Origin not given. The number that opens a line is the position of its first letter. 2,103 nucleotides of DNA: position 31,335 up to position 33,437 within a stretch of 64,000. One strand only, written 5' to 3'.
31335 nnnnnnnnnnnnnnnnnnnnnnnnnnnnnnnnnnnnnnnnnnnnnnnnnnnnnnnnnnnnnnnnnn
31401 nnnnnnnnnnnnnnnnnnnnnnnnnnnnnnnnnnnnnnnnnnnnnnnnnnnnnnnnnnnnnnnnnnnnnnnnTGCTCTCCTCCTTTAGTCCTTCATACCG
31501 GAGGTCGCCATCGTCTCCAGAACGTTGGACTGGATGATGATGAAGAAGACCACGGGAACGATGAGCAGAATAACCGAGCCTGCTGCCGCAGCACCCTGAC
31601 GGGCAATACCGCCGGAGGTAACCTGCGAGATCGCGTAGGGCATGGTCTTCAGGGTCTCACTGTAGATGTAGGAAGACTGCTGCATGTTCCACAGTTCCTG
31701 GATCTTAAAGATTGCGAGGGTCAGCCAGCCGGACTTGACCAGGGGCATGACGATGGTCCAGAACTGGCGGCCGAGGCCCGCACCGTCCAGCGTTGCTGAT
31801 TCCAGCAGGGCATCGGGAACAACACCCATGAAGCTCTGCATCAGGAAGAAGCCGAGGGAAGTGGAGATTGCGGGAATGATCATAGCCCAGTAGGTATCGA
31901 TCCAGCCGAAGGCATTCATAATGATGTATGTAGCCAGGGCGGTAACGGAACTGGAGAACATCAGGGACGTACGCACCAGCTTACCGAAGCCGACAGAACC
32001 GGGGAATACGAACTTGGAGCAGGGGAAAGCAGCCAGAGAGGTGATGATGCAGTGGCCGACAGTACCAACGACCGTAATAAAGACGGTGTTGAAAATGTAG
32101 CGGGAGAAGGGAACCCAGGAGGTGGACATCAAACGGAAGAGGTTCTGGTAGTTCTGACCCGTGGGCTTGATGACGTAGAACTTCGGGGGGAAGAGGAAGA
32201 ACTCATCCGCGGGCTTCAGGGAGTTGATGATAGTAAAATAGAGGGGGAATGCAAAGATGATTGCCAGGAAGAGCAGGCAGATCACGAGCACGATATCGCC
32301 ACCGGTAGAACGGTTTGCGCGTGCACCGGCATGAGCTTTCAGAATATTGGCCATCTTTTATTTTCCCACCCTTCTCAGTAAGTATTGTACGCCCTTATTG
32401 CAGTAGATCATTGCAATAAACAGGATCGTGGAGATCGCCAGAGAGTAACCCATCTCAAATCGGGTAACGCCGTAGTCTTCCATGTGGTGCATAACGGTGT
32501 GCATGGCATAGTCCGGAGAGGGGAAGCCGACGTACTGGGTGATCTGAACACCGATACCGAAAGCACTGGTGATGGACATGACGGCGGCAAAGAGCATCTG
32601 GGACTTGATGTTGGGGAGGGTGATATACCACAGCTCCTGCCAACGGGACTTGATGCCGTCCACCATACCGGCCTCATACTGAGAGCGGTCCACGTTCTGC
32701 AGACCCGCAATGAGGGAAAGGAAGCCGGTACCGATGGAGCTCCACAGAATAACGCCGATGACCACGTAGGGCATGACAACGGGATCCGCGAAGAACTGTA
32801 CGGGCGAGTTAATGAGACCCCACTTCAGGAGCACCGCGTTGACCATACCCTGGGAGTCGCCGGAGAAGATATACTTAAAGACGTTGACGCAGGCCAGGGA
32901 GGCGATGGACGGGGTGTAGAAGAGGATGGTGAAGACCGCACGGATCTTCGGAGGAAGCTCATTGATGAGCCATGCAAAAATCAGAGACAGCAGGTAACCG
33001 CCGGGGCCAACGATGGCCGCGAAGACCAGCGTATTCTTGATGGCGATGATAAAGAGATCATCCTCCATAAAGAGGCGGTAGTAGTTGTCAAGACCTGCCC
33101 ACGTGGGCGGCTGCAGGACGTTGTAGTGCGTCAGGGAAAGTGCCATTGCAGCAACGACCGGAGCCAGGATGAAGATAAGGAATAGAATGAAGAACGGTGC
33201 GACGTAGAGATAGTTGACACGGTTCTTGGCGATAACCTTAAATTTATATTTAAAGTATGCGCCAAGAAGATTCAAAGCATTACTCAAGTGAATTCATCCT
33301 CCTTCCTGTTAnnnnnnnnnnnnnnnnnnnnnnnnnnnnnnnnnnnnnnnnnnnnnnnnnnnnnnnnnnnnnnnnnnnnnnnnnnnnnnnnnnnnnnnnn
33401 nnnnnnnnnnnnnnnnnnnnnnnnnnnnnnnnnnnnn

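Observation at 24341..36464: Uncharacterised 8-gene operon: giant SBP, two ABC permease pairs, propeller/TPR anchor, Yip1 protein and a ~950-aa secreted protein, with no ATPase or regulator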

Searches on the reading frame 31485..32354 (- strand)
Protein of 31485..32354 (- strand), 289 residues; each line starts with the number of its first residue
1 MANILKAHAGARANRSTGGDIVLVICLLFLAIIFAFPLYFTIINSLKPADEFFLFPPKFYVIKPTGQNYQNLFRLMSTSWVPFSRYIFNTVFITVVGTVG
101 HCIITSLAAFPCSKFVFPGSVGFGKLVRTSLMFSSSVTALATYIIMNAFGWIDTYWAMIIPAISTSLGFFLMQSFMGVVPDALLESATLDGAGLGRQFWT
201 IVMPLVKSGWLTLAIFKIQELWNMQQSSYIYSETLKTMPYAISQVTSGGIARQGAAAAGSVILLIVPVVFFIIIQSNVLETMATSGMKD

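Call 4: search_protein_families(library=pfam, proteins=[window:31485-32354:-], max_evalue=0.01)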
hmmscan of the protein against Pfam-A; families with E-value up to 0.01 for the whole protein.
window:31485-32354:- (289 aa): 1 family
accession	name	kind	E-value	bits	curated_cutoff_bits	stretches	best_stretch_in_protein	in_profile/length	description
PF00528.27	BPD_transp_1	-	1.8e-05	25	26.4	1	133-273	26-174/184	Binding-protein-dependent transport system inner membrane component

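Call 5: search_protein_families(library=ncbifam, proteins=[window:31485-32354:-], max_evalue=0.01)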
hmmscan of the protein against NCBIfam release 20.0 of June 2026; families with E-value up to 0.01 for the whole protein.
window:31485-32354:- (289 aa): 4 families
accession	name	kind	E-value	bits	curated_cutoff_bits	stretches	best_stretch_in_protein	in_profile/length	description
NF008210.0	PRK10973.1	equivalog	3.3e-18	66.4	297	1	21-279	10-273/281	sn-glycerol-3-phosphate ABC transporter permease UgpE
NF040932.1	ABC_arch_GlcU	equivalog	3.8e-17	62.8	340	1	22-282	4-264/272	glucose ABC transporter permease GlcU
NF007852.0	PRK10561.1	equivalog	0.00069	19.6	335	1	166-279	171-288/295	sn-glycerol-3-phosphate ABC transporter permease UgpA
NF011624.0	PRK15050.1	equivalog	0.0015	17.7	247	1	11-179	16-165/297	2-aminoethylphosphonate ABC transporter permease subunit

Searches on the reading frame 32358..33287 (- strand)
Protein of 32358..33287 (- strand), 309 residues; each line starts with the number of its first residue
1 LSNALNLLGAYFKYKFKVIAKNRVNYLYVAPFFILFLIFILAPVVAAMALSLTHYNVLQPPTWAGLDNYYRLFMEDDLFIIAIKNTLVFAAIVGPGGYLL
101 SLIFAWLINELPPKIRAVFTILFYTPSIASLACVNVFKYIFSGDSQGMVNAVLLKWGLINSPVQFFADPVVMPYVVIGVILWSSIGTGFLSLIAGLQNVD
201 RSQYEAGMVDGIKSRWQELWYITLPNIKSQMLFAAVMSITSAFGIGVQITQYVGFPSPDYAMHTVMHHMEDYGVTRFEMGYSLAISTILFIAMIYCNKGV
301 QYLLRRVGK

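Call 4: search_protein_families(library=pfam, proteins=[window:32358-33287:-], max_evalue=0.01)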
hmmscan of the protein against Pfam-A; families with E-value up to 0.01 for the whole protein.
window:32358-33287:- (309 aa): 1 family
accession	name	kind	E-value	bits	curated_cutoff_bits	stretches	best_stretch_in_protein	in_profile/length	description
PF00528.27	BPD_transp_1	-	4.8e-08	33.4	26.4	1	115-293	20-168/184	Binding-protein-dependent transport system inner membrane component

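Call 5: search_protein_families(library=ncbifam, proteins=[window:32358-33287:-], max_evalue=0.01)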
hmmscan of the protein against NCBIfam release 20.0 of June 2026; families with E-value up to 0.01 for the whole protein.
window:32358-33287:- (309 aa): 7 families
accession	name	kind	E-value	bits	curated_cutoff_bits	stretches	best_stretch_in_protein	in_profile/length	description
NF007852.0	PRK10561.1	equivalog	1.8e-16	60.8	335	1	19-295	8-279/295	sn-glycerol-3-phosphate ABC transporter permease UgpA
NF040931.1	ABC_arch_GlcT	equivalog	3.1e-11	43.5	360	1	34-290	6-257/278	glucose ABC transporter permease GlcT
NF007044.0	PRK09497.1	equivalog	3e-10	40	348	1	27-254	10-229/285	spermidine/putrescine ABC transporter permease PotB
TIGR02140.1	permease_CysW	equivalog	1.4e-07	31.3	329.1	1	39-244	6-199/261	sulfate ABC transporter permease subunit CysW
NF008232.0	PRK10999.1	equivalog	1.2e-06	27.6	392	1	63-229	264-430/520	maltose ABC transporter permease MalF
TIGR00969.1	3a0106s02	subfamily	0.0049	16.4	240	0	27-244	19-213/272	sulfate ABC transporter permease subunit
NF008620.0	PRK11602.1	equivalog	0.0052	16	442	0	44-244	28-216/291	sulfate/thiosulfate ABC transporter permease CysW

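Call 92: find_related_loci(query=A9, collection=metagenome_contigs, flank=10000)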
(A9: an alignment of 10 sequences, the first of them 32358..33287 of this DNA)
Query A9 (309 aa) in metagenome_contigs; peptide patterns used: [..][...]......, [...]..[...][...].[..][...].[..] (x = any residue, [..] = any of these).
600 stretches matched a pattern (row limit reached: there are more); 543 encode a relative of the query (tblastn E <= 1e-3); the best 80 are kept; 80 distinct loci.
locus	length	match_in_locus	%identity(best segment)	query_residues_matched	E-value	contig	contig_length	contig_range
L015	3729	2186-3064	59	16-309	8e-114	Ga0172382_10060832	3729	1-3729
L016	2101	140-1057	55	2-308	3e-116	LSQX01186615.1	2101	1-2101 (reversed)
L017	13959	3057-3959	54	12-309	1e-107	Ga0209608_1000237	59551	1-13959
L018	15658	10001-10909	54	10-309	1e-107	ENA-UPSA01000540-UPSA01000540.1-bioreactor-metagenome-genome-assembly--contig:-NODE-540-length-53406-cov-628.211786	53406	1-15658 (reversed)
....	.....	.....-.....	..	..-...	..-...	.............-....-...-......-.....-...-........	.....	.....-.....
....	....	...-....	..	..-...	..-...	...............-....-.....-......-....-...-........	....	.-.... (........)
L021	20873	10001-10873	54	16-307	1e-106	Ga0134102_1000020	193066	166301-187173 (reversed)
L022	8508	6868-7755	55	13-309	1e-106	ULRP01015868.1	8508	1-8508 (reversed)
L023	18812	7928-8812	52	14-309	2e-106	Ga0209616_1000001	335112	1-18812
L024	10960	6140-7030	54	12-309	3e-106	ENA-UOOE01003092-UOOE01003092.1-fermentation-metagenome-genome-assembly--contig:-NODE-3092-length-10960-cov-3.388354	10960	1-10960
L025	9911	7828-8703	55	16-308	5e-106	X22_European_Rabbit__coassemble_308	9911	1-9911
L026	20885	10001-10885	55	13-308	5e-106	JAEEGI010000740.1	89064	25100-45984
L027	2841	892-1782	54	12-309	4e-109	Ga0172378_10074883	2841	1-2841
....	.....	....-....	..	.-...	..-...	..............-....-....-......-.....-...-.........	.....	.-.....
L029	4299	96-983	54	13-309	1e-105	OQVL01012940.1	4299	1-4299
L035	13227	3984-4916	53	1-308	2e-104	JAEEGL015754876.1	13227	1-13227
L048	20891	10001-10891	52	12-309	2e-103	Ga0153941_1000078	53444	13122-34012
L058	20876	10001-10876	53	16-308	1e-102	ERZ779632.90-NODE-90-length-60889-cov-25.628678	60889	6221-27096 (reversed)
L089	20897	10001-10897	52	13-308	3e-101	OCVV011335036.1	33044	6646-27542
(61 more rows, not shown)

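Call 97: search_protein_families(library=ncbifam, proteins=[L089:5608-6852:+, L035:2-895:+, L048:4834-5772:+, L058:1111-3075:+], max_evalue=1e-10)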
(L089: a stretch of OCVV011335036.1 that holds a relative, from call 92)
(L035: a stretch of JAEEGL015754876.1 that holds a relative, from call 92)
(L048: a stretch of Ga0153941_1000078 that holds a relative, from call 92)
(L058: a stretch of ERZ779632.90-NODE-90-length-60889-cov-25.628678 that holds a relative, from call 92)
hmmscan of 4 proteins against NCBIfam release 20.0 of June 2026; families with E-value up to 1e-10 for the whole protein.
L089:5608-6852:+ (415 aa): 170 families (the best 25 are shown)
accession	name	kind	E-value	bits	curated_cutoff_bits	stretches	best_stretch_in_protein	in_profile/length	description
TIGR02211.1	LolD_lipo_ex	equivalog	1.8e-60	204.2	307.75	1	127-345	1-220/221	lipoprotein-releasing ABC transporter ATP-binding protein LolD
NF008639.0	PRK11629.1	equivalog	1.2e-53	181.9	360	1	127-348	6-228/234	lipoprotein-releasing ABC transporter ATP-binding protein LolD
TIGR02673.1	FtsE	equivalog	2.9e-53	180.7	264.85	1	135-342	6-213/214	cell division ATP-binding protein FtsE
TIGR03608.1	L_ocin_972_ABC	subfamily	1.2e-52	178.4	254.85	1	137-339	5-206/206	putative bacteriocin export ABC transporter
NF038007.1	ABC_ATP_DarD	equivalog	5.8e-51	173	375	1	127-344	1-218/218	darobactin export ABC transporter ATP-binding protein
NF007826.0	PRK10535.1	equivalog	2.1e-50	171.7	966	1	128-353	5-230/648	macrolide ABC transporter ATP-binding protein/permease MacB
NF007879.0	PRK10584.1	equivalog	1.2e-48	165.9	336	1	125-347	4-227/228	putative ABC transporter ATP-binding protein YbbA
TIGR02982.1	heterocyst_DevA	subfamily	6.2e-46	156.7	295.8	1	128-344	2-219/220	ABC exporter ATP-binding subunit, DevA family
TIGR04521.1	ECF_ATPase_2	equivalog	4.3e-43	147.4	330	1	131-360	4-241/279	energy-coupling factor transporter ATPase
TIGR02315.1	ABC_phnC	equivalog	1.1e-42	146.1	266.1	1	127-345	1-225/243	phosphonate ABC transporter ATP-binding protein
NF007027.0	PRK09493.1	equivalog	1.6e-41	142.2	379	1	143-360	13-234/240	glutamine ABC transporter ATP-binding protein GlnQ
TIGR01186.1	proV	subfamily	5e-40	137.7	326.6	1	145-344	7-208/363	betaine/proline/choline family ABC transporter ATP-binding protein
NF008428.0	PRK11264.1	equivalog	1.6e-39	135.7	406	1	127-359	3-237/250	L-cystine ABC transporter ATP-binding protein TcyN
NF040933.2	ABC_arch_GlcV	equivalog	2.4e-39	135.2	450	1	128-331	3-206/357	glucose ABC transporter ATP-binding protein GlcV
TIGR04520.1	ECF_ATPase_1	equivalog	4.9e-39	134.4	315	1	131-364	4-236/269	energy-coupling factor transporter ATPase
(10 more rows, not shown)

L035:2-895:+ (298 aa): 172 families (the best 25 are shown)
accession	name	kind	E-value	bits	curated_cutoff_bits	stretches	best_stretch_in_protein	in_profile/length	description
TIGR02211.1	LolD_lipo_ex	equivalog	1e-60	205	307.75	1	5-223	1-220/221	lipoprotein-releasing ABC transporter ATP-binding protein LolD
NF008639.0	PRK11629.1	equivalog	8.2e-54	182.5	360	1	5-226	6-228/234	lipoprotein-releasing ABC transporter ATP-binding protein LolD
TIGR02673.1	FtsE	equivalog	1.7e-53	181.5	264.85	1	13-220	6-213/214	cell division ATP-binding protein FtsE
TIGR03608.1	L_ocin_972_ABC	subfamily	5.6e-53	179.5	254.85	1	15-217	5-206/206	putative bacteriocin export ABC transporter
NF038007.1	ABC_ATP_DarD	equivalog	5.6e-51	173.1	375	1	5-222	1-218/218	darobactin export ABC transporter ATP-binding protein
NF007826.0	PRK10535.1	equivalog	6.3e-51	173.4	966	1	6-231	5-230/648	macrolide ABC transporter ATP-binding protein/permease MacB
NF007879.0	PRK10584.1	equivalog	9.1e-49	166.2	336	1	6-225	7-227/228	putative ABC transporter ATP-binding protein YbbA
TIGR02982.1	heterocyst_DevA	subfamily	2.1e-46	158.3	295.8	1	6-222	2-219/220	ABC exporter ATP-binding subunit, DevA family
TIGR04521.1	ECF_ATPase_2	equivalog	1.8e-43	148.7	330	1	9-239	4-242/279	energy-coupling factor transporter ATPase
TIGR02315.1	ABC_phnC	equivalog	2.5e-43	148.2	266.1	1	5-223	1-225/243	phosphonate ABC transporter ATP-binding protein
NF007027.0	PRK09493.1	equivalog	7.3e-42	143.3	379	1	21-238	13-234/240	glutamine ABC transporter ATP-binding protein GlnQ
TIGR01186.1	proV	subfamily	4.6e-40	137.9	326.6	1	23-222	7-208/363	betaine/proline/choline family ABC transporter ATP-binding protein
NF008428.0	PRK11264.1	equivalog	7.6e-40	136.7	406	1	5-237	3-237/250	L-cystine ABC transporter ATP-binding protein TcyN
NF040933.2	ABC_arch_GlcV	equivalog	1.7e-39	135.7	450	1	6-210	3-207/357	glucose ABC transporter ATP-binding protein GlcV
TIGR04520.1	ECF_ATPase_1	equivalog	3.5e-39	134.8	315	1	9-242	4-236/269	energy-coupling factor transporter ATPase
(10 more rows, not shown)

L048:4834-5772:+ (313 aa): 172 families (the best 25 are shown)
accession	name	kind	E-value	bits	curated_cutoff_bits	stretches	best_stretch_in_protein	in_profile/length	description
TIGR02211.1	LolD_lipo_ex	equivalog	2.2e-61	207.2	307.75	1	24-242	1-220/221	lipoprotein-releasing ABC transporter ATP-binding protein LolD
NF008639.0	PRK11629.1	equivalog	3.3e-53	180.5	360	1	22-245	4-228/234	lipoprotein-releasing ABC transporter ATP-binding protein LolD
TIGR03608.1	L_ocin_972_ABC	subfamily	3.5e-53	180.2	254.85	1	35-236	6-206/206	putative bacteriocin export ABC transporter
TIGR02673.1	FtsE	equivalog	1.4e-52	178.5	264.85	1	30-239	4-213/214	cell division ATP-binding protein FtsE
NF007826.0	PRK10535.1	equivalog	3.1e-52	177.7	966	1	25-259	5-239/648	macrolide ABC transporter ATP-binding protein/permease MacB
NF038007.1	ABC_ATP_DarD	equivalog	6.2e-51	173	375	1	24-241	1-218/218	darobactin export ABC transporter ATP-binding protein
NF007879.0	PRK10584.1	equivalog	4.1e-48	164.1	336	1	23-244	5-227/228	putative ABC transporter ATP-binding protein YbbA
TIGR02982.1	heterocyst_DevA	subfamily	4.5e-47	160.5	295.8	1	25-241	2-219/220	ABC exporter ATP-binding subunit, DevA family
TIGR02315.1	ABC_phnC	equivalog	1.7e-44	152.1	266.1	1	24-246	1-229/243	phosphonate ABC transporter ATP-binding protein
TIGR02314.1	ABC_MetN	equivalog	5.8e-44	150.5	499.7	1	24-243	1-221/343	methionine ABC transporter ATP-binding protein MetN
TIGR04521.1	ECF_ATPase_2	equivalog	1.2e-40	139.4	330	1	25-267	1-249/279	energy-coupling factor transporter ATPase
NF007027.0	PRK09493.1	equivalog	6.6e-40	137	379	1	39-257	12-234/240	glutamine ABC transporter ATP-binding protein GlnQ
NF008428.0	PRK11264.1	equivalog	7e-39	133.5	406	1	24-253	3-234/250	L-cystine ABC transporter ATP-binding protein TcyN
TIGR01188.1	drrA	subfamily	1.5e-37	129.5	312.45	1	40-304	5-265/302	daunorubicin resistance ABC transporter, ATP-binding protein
TIGR04520.1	ECF_ATPase_1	equivalog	1.2e-36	126.5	315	1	25-265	1-240/269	energy-coupling factor transporter ATPase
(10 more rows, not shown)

L058:1111-3075:+ (655 aa): 159 families (the best 25 are shown)
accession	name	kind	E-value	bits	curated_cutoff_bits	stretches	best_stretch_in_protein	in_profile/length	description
TIGR02203.1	MsbA_lipidA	equivalog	6e-71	239.6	602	1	330-644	262-569/572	lipid A export permease/ATP-binding protein MsbA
NF045513.1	HepA_fam_ABC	equivalog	5.1e-63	213.5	725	1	401-637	372-603/610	heterocyst formation ABC transporter subunit HepA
TIGR02204.1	MsbA_rel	hypoth_equivalog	8.1e-63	213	780.4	1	340-644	275-575/576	ABC transporter, permease/ATP-binding protein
TIGR03375.1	type_I_sec_LssB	subfamily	5.3e-62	210.1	693.1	1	391-631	454-690/696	type I secretion system permease/ATPase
TIGR00958.1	3a01208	subfamily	7.6e-62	209.6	874.6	1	289-640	367-710/711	antigen peptide transporter 2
NF008381.0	PRK11176.1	equivalog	5.2e-59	200.1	867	1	331-644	273-579/582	lipid A ABC transporter ATP-binding protein/permease MsbA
NF010178.0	PRK13657.1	equivalog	7.8e-59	199.6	733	1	326-645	258-571/588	glucan ABC transporter ATP-binding protein/ permease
TIGR01846.1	type_I_sec_HlyB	subfamily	6.7e-58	196.5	725.55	1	402-645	455-693/694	type I secretion system permease/ATPase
NF008364.0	PRK11160.1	equivalog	1.8e-57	195.2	630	1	402-639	338-570/575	heme ABC transporter ATP-binding protein/permease CydC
NF052233.1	CphA_assoc_ABC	equivalog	1.3e-55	189.1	880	1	334-647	441-746/766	cyanophycin metabolism-associated ABC transporter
TIGR02868.1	CydC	equivalog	2.6e-52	178.2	329.05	1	299-603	236-530/530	thiol reductant ABC exporter subunit CydC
TIGR03796.1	NHLM_micro_ABC1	equivalog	2.8e-51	174.6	853.3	1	399-641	475-709/710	NHLP family bacteriocin export ABC transporter peptidase/permease/ATPase subunit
TIGR02857.1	CydD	equivalog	4.3e-50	171.2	435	1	399-613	320-527/529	thiol reductant ABC exporter subunit CydD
TIGR03797.1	NHLM_micro_ABC2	equivalog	2.8e-48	164.9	709.4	1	320-644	372-685/686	NHLP bacteriocin export ABC transporter permease/ATPase subunit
NF008055.0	PRK10789.1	equivalog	2e-46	158.6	845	1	364-644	298-571/590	SmdA family multidrug ABC transporter permease/ATP-binding protein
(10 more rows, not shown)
